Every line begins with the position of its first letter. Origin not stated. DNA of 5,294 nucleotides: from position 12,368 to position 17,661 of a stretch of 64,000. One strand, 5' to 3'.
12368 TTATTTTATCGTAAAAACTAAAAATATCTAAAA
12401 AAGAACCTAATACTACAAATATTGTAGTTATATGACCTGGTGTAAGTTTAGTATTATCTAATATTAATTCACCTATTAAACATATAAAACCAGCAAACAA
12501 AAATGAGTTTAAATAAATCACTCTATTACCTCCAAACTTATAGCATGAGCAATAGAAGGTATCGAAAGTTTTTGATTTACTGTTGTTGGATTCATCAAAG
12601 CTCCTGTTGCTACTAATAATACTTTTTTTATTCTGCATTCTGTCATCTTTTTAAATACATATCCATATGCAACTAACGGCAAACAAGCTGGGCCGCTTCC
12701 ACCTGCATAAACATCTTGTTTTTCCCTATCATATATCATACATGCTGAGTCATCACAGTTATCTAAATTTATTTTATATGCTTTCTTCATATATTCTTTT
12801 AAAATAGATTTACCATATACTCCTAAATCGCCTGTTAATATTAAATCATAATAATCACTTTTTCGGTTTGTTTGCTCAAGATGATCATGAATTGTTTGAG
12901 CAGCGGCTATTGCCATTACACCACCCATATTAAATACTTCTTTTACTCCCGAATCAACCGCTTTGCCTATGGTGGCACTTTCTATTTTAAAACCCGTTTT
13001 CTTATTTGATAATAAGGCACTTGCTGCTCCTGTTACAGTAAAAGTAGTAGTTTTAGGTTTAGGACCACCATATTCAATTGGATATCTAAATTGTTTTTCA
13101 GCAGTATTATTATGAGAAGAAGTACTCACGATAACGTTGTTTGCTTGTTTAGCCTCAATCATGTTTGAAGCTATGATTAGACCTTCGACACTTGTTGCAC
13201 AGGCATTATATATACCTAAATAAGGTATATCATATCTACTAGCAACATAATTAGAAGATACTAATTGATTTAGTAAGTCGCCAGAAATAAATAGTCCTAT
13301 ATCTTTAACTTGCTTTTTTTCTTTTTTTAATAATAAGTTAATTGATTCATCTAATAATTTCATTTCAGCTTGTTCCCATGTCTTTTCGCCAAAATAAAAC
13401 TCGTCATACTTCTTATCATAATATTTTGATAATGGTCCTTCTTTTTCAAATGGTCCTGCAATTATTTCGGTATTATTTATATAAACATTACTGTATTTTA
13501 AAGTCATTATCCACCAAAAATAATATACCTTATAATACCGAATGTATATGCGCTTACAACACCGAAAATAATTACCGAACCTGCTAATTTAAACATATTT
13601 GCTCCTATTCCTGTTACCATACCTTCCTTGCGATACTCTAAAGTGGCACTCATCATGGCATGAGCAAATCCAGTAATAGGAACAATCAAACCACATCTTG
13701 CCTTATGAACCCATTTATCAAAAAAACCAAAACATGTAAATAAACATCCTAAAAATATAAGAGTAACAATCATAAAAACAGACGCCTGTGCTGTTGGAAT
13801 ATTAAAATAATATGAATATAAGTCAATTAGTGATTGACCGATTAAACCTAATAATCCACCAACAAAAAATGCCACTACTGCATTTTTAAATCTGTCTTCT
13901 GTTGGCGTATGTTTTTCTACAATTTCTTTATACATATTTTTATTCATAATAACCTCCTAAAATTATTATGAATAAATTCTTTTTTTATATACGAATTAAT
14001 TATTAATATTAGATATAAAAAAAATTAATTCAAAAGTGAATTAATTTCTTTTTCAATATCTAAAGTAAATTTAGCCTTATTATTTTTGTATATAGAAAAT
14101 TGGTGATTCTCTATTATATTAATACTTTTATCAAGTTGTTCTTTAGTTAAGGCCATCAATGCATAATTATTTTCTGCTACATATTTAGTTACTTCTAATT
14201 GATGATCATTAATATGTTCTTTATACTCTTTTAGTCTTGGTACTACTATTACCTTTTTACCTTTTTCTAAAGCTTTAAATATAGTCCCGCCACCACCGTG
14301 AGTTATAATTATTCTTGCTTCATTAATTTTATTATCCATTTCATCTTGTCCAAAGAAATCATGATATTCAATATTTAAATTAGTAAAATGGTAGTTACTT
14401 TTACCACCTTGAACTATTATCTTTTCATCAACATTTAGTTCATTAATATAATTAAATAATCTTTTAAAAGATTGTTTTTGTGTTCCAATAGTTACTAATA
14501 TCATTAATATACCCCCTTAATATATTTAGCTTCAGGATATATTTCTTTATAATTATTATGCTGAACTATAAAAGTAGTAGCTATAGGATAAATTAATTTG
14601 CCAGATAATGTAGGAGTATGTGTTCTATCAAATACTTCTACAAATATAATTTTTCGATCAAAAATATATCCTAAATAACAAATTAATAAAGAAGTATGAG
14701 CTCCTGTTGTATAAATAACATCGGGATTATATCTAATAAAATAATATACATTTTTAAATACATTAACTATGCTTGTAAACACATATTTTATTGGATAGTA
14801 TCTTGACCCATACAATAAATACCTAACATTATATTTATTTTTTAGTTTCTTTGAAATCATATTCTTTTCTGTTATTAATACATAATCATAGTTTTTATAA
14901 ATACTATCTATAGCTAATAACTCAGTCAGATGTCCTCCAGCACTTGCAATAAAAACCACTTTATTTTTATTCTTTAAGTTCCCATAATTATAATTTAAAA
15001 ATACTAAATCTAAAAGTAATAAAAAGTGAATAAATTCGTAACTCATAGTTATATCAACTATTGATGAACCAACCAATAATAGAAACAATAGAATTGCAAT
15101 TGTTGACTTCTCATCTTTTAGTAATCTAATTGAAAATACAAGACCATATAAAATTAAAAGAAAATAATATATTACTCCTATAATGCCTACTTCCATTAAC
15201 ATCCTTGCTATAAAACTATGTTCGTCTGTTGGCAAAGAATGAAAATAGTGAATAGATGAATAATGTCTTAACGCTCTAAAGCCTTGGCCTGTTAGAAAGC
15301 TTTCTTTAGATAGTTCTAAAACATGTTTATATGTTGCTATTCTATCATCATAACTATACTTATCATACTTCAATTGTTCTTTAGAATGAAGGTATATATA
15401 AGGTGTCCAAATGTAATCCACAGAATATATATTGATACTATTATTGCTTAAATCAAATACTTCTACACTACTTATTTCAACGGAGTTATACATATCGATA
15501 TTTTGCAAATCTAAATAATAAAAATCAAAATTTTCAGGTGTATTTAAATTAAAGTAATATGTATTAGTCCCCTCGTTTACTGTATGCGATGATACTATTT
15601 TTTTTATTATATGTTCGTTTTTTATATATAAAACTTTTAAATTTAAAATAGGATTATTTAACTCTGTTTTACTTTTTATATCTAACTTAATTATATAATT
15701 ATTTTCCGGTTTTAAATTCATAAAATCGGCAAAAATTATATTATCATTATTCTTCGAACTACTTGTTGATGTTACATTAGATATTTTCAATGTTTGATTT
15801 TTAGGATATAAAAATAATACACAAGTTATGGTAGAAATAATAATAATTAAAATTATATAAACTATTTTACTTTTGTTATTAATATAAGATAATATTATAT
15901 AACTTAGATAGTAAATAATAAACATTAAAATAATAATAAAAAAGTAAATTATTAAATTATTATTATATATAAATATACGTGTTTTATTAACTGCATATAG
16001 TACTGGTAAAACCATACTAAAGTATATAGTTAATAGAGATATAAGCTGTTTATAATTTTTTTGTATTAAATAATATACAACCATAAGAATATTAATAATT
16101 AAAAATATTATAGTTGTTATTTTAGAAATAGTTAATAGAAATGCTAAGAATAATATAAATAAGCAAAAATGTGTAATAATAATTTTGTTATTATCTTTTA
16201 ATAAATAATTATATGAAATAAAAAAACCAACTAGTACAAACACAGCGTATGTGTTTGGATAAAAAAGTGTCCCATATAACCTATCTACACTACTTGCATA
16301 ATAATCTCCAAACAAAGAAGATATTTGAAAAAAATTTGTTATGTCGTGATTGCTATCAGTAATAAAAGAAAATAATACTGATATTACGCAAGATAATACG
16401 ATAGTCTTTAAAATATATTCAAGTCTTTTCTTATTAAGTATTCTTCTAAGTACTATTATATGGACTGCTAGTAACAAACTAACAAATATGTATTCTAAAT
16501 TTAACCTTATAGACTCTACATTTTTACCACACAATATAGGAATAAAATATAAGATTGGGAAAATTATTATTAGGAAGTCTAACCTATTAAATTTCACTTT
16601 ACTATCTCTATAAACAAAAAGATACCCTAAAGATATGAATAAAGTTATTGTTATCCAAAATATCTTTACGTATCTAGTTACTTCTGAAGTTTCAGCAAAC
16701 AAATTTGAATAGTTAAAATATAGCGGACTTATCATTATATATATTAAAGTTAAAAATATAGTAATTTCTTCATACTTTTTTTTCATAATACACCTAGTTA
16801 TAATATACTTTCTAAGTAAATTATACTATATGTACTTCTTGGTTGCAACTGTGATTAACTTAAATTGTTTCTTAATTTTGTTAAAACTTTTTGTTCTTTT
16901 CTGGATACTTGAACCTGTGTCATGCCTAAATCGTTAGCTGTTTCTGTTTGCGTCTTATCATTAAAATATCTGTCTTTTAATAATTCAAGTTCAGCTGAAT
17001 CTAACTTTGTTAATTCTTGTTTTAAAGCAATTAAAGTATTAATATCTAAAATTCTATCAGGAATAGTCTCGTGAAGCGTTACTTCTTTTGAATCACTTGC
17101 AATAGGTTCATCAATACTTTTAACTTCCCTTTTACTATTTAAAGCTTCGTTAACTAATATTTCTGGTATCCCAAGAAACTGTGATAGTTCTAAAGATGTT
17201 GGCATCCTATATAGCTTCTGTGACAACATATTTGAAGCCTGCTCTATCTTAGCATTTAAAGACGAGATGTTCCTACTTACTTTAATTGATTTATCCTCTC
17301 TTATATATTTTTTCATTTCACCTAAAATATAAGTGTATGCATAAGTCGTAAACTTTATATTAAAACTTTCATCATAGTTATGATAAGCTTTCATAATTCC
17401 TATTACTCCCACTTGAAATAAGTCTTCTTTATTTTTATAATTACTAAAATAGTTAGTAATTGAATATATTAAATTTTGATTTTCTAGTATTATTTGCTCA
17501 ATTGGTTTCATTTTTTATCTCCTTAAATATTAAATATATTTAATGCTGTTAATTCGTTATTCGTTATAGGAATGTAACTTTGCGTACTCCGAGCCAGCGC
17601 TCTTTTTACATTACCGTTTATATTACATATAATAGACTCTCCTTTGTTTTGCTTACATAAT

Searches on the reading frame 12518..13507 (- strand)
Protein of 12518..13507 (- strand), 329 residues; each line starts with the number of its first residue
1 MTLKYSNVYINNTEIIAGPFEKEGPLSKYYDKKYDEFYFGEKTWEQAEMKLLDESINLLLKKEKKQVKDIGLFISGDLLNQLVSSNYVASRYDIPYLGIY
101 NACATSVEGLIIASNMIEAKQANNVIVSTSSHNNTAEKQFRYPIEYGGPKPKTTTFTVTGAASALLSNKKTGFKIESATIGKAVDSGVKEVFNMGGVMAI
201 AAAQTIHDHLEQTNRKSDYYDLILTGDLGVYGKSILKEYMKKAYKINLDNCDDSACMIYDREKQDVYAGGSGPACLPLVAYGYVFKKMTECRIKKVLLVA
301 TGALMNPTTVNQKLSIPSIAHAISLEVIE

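Call 73: search_protein_families(library=pfam, proteins=[window:12518-13507:-], max_evalue=0.0001)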
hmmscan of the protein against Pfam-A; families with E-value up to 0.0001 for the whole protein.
window:12518-13507:- (329 aa): 1 family
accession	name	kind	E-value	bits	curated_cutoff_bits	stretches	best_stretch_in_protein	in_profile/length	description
PF07451.17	SpoVAD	-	2.6e-122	408.1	22.1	1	6-326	9-329/329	Stage V sporulation protein AD (SpoVAD)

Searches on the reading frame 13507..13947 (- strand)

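Call 73: search_protein_families(library=pfam, proteins=[window:13507-13947:-], max_evalue=0.0001)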
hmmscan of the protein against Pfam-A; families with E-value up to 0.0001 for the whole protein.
window:13507-13947:- (146 aa): 1 family
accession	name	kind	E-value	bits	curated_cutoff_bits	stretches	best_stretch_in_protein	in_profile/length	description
PF03862.18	SpoVAC_SpoVAEB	-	6.4e-32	110.7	25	1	22-139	1-117/117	SpoVAC/SpoVAEB sporulation membrane protein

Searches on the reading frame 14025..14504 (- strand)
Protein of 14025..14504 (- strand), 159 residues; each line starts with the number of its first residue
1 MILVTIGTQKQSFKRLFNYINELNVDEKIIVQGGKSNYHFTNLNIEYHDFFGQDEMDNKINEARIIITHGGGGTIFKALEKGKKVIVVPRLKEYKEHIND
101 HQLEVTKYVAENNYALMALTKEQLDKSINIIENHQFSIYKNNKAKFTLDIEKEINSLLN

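Call 73: search_protein_families(library=pfam, proteins=[window:14025-14504:-], max_evalue=0.0001)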
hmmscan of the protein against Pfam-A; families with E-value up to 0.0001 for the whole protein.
window:14025-14504:- (159 aa): 1 family
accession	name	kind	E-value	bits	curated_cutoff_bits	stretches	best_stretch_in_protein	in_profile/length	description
PF04101.22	Glyco_tran_28_C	-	6.7e-20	72.2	22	1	1-152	1-164/166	Glycosyltransferase family 28 C-terminal domain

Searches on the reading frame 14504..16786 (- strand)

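Call 73: search_protein_families(library=pfam, proteins=[window:14504-16786:-], max_evalue=0.0001)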
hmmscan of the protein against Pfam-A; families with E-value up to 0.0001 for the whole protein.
window:14504-16786:- (760 aa): 1 family
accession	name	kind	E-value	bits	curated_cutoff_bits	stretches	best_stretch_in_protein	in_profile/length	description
PF08660.17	Alg14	-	2.1e-12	47.8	27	1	666-756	72-168/171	Oligosaccharide biosynthesis protein Alg14 like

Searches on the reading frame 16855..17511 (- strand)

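Call 73: search_protein_families(library=pfam, proteins=[window:16855-17511:-], max_evalue=0.0001)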
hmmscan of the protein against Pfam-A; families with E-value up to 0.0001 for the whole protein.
window:16855-17511:- (218 aa): 3 families
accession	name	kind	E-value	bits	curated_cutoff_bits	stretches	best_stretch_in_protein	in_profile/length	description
PF04542.20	Sigma70_r2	-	6.8e-12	45.4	24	1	8-74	2-69/71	Sigma-70 region 2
PF04539.22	Sigma70_r3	-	2.3e-09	37.7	25.3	1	87-153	4-69/78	Sigma-70 region 3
PF04545.22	Sigma70_r4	-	5.7e-09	35.8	24.1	1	167-215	2-50/50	Sigma-70, region 4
